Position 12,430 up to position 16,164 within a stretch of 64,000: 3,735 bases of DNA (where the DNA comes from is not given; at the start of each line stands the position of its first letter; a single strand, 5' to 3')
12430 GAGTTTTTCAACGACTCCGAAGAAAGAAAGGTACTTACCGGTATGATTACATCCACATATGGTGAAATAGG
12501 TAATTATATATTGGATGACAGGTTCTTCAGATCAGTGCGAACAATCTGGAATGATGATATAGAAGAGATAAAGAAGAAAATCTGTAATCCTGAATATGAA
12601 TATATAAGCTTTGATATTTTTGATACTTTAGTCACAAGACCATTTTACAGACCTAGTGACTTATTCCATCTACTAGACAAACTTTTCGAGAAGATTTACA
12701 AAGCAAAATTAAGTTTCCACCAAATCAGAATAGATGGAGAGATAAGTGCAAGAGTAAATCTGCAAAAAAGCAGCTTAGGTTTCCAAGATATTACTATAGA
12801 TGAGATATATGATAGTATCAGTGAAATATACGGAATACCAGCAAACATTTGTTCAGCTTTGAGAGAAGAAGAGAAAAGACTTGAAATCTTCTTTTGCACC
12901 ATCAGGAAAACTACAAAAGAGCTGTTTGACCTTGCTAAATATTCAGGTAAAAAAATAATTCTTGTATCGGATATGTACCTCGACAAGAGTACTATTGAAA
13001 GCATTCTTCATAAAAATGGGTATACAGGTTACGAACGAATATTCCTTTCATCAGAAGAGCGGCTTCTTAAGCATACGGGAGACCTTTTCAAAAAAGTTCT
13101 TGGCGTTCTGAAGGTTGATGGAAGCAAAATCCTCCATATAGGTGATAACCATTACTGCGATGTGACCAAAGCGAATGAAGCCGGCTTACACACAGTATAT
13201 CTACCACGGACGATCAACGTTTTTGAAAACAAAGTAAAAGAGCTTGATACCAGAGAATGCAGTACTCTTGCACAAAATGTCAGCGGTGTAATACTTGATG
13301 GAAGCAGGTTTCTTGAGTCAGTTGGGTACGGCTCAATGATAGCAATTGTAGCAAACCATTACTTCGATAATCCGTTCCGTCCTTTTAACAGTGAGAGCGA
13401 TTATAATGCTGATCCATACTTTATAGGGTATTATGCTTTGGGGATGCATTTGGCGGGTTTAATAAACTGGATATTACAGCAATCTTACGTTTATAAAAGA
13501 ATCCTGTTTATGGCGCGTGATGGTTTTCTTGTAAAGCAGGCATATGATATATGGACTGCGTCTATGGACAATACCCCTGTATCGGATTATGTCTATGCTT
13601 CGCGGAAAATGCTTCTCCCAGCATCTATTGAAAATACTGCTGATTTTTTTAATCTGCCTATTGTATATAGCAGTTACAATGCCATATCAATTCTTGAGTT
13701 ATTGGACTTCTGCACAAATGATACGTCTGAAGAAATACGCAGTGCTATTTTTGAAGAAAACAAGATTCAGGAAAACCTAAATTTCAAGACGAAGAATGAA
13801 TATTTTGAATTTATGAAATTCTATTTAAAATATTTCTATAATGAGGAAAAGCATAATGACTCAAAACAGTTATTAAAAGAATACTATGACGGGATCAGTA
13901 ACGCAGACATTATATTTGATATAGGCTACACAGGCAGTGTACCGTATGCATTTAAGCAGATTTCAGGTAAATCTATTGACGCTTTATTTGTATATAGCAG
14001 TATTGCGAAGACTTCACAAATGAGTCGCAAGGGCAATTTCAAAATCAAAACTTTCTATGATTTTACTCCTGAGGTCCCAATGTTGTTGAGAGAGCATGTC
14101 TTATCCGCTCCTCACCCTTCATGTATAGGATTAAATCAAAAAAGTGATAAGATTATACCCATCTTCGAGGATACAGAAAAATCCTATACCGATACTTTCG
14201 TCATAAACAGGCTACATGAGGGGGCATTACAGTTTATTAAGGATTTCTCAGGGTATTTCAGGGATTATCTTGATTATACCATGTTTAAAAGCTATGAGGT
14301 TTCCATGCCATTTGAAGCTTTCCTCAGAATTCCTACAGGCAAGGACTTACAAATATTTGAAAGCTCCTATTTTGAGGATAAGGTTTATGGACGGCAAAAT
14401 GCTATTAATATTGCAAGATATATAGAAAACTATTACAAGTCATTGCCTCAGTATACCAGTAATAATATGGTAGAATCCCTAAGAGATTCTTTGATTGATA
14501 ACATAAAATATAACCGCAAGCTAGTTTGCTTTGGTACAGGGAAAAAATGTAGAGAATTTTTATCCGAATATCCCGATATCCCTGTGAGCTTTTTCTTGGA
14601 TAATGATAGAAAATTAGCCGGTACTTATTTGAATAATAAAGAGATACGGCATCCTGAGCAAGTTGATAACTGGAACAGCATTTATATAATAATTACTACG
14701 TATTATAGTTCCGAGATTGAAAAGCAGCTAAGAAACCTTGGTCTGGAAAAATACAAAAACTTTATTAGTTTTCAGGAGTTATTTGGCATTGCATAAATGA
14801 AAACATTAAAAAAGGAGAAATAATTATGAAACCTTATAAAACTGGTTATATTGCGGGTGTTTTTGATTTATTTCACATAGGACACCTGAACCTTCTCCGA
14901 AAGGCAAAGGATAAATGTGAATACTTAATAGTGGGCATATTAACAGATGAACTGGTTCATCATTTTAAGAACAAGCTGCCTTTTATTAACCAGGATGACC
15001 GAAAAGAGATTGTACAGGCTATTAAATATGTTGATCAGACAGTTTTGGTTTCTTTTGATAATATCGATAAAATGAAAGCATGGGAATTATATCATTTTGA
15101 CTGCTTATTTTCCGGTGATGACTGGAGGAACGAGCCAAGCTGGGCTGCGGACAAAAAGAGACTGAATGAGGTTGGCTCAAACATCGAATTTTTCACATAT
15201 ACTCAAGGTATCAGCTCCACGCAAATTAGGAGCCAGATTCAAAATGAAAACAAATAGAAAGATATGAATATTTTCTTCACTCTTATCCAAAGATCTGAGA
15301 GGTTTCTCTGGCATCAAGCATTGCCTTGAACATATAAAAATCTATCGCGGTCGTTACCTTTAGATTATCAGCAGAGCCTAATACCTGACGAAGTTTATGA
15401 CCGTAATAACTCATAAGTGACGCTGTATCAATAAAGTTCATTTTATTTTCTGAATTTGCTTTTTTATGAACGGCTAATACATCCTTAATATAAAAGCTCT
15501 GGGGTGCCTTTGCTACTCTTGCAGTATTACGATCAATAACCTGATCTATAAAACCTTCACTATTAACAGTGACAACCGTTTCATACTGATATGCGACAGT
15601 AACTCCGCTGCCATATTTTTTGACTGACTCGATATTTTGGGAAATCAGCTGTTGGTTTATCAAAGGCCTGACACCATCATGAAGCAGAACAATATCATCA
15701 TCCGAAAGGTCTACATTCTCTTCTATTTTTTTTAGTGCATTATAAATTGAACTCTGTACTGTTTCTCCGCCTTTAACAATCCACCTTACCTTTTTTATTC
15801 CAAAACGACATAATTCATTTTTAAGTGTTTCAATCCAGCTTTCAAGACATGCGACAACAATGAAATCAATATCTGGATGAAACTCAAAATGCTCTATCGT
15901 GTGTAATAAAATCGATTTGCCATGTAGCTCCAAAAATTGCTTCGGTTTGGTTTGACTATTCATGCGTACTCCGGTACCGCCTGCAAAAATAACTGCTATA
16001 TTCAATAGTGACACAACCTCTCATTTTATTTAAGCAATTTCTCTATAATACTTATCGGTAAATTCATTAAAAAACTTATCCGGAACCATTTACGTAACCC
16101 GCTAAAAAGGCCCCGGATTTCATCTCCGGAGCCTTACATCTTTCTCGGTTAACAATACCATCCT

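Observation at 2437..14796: Unrecognised ~330-aa 'RDG' module present in three multidomain paralogues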

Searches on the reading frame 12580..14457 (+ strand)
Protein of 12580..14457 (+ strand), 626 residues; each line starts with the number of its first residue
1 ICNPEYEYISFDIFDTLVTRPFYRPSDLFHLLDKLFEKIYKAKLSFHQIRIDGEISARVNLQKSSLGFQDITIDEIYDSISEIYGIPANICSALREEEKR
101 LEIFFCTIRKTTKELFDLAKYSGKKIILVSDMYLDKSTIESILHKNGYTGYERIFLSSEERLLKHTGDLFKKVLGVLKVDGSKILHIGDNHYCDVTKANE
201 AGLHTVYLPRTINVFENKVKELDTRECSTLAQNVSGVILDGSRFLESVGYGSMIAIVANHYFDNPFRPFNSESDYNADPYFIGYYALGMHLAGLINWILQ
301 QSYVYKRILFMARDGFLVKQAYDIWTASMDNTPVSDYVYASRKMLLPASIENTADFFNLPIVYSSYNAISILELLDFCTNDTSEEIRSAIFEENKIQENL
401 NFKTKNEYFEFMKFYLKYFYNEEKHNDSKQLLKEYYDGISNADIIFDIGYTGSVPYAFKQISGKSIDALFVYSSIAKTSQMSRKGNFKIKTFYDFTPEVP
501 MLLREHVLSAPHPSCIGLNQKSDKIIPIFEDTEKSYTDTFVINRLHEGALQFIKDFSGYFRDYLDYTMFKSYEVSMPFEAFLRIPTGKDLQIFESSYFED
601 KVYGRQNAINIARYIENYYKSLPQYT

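Call 77: search_solved_structures(query=window:12580-14457:+, max_evalue=1)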
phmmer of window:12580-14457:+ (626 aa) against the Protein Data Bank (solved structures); distinct sequences matched with E-value up to 1: 6.
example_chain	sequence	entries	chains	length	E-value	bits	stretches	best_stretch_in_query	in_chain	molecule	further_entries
7shg_A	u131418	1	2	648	5.4e-15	57.9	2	4-215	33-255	Ribofuranosyl transferase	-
3ib6_A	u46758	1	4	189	0.00017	23.3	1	106-210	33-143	Uncharacterized protein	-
2om6_A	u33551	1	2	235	0.00043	21.9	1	107-225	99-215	Probable phosphoserine phosphatase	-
2hoq_A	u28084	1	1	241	0.037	15.5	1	140-208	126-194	Putative HAD-hydrolase PH1655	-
1jud_A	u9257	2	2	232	0.61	11.5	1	121-221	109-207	L-2-HALOACID DEHALOGENASE | 2-HALOACID DEHALOGENASE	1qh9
1zrm_A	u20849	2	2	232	0.63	11.5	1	121-221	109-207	L-2-HALOACID DEHALOGENASE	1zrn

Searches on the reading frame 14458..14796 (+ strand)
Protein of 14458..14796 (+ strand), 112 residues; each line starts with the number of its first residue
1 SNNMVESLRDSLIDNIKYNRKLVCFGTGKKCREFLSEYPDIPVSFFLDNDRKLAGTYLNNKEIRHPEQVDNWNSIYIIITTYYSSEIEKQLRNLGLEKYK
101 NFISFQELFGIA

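Call 49: search_protein_families(library=pfam, proteins=[window:14458-14796:+], max_evalue=10)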
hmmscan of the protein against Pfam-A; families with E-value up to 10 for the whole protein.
window:14458-14796:+ (112 aa): 3 families
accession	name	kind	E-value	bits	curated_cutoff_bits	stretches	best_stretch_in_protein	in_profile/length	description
PF22674.2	C2185-like_N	-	0.0063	17.2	27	1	52-100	40-89/91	C2185-like, N-terminal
PF22099.1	MRS2-like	-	0.14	11.8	27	1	45-85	175-211/241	Magnesium transporter MRS2-like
PF20605.4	Antitox_RHH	-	0.28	11.8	27.2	1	79-99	7-27/50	Antitoxin-like ribbon-helix-helix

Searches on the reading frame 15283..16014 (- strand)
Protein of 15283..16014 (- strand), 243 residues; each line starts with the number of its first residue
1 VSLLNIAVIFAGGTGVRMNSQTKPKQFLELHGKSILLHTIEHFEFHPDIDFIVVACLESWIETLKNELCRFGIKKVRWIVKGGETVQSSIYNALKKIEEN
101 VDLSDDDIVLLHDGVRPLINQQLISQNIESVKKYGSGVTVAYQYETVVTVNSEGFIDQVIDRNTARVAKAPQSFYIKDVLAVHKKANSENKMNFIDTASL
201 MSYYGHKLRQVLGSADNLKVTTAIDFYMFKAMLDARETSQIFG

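Call 3: search_protein_families(library=pfam, proteins=[window:15283-16014:-], max_evalue=0.01)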
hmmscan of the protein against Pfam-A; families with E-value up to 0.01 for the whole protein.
window:15283-16014:- (243 aa): 4 families
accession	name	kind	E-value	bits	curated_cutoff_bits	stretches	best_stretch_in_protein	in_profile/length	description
PF01128.25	IspD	-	3.1e-40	138.7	27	1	6-233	2-219/221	2-C-methyl-D-erythritol 4-phosphate cytidylyltransferase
PF12804.13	NTP_transf_3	-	2.5e-09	37.9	27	1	7-142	1-122/160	MobA-like NTP transferase domain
PF02348.25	CTP_transf_3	-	3.1e-05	24.3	22.6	1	23-149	14-128/217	Cytidylyltransferase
PF00483.29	NTP_transferase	-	0.0044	17.1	21.2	1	7-112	2-108/245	Nucleotidyl transferase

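Call 4: search_protein_families(library=ncbifam, proteins=[window:15283-16014:-], max_evalue=0.01)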
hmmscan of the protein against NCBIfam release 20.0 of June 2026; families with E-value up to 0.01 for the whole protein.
window:15283-16014:- (243 aa): 24 families
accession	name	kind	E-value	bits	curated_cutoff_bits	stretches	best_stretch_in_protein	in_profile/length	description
NF001183.0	PRK00155.1-3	subfamily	7e-55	185.9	166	1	6-236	3-234/237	D-ribitol-5-phosphate cytidylyltransferase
TIGR00453.1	ispD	equivalog_domain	2e-48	164.7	181.3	1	6-233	1-219/219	2-C-methyl-D-erythritol 4-phosphate cytidylyltransferase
NF001186.0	PRK00155.2-3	equivalog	3.8e-43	147.5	253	1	6-234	6-223/224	2-C-methyl-D-erythritol 4-phosphate cytidylyltransferase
NF009924.0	PRK13385.1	subfamily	9.7e-42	143.1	342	1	5-235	2-225/230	2-C-methyl-D-erythritol 4-phosphate cytidylyltransferase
NF006899.0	PRK09382.1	equivalog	3.9e-36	125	417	1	7-237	9-224/387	bifunctional 2-C-methyl-D-erythritol 4-phosphate cytidylyltransferase/2-C-methyl-D-erythritol 2,4-cyclodiphosphate synthase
TIGR01173.1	glmU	equivalog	1.2e-07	30.9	366.85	1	7-141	3-125/452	bifunctional UDP-N-acetylglucosamine diphosphorylase/glucosamine-1-phosphate N-acetyltransferase GlmU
TIGR03992.1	Arch_glmU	subfamily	5.7e-07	28.8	292.1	1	7-137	3-139/393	bifunctional sugar-1-phosphate nucleotidylyltransferase/acetyltransferase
NF041173.1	Sug_nt_acttase_Thmprot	equivalog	1.1e-06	27.9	600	1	7-165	3-155/405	bifunctional sugar-1-phosphate nucleotidylyltransferase/acetyltransferase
NF010932.0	PRK14352.1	equivalog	5.7e-06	25.2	611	1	7-141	9-136/488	bifunctional UDP-N-acetylglucosamine diphosphorylase/glucosamine-1-phosphate N-acetyltransferase GlmU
TIGR02623.1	G1P_cyt_trans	equivalog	7.8e-06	25.5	300.25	1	7-56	3-54/255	glucose-1-phosphate cytidylyltransferase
NF010933.0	PRK14353.1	equivalog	1.3e-05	24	505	1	6-141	7-134/453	bifunctional UDP-N-acetylglucosamine diphosphorylase/glucosamine-1-phosphate N-acetyltransferase GlmU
TIGR02665.1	molyb_mobA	equivalog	1.8e-05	24.8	151.85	1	7-143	3-125/186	molybdenum cofactor guanylyltransferase MobA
NF010936.0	PRK14356.1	equivalog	4.4e-05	22.6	666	1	5-133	6-125/456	bifunctional UDP-N-acetylglucosamine diphosphorylase/glucosamine-1-phosphate N-acetyltransferase GlmU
NF041313.1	UDPGP_AglF_Halo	equivalog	5.2e-05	22.8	400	1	7-125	3-117/234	UTP--glucose-1-phosphate uridylyltransferase AglF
NF001457.0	PRK00317.1-3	equivalog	0.00016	21.2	164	1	6-146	3-132/200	molybdenum cofactor guanylyltransferase MobA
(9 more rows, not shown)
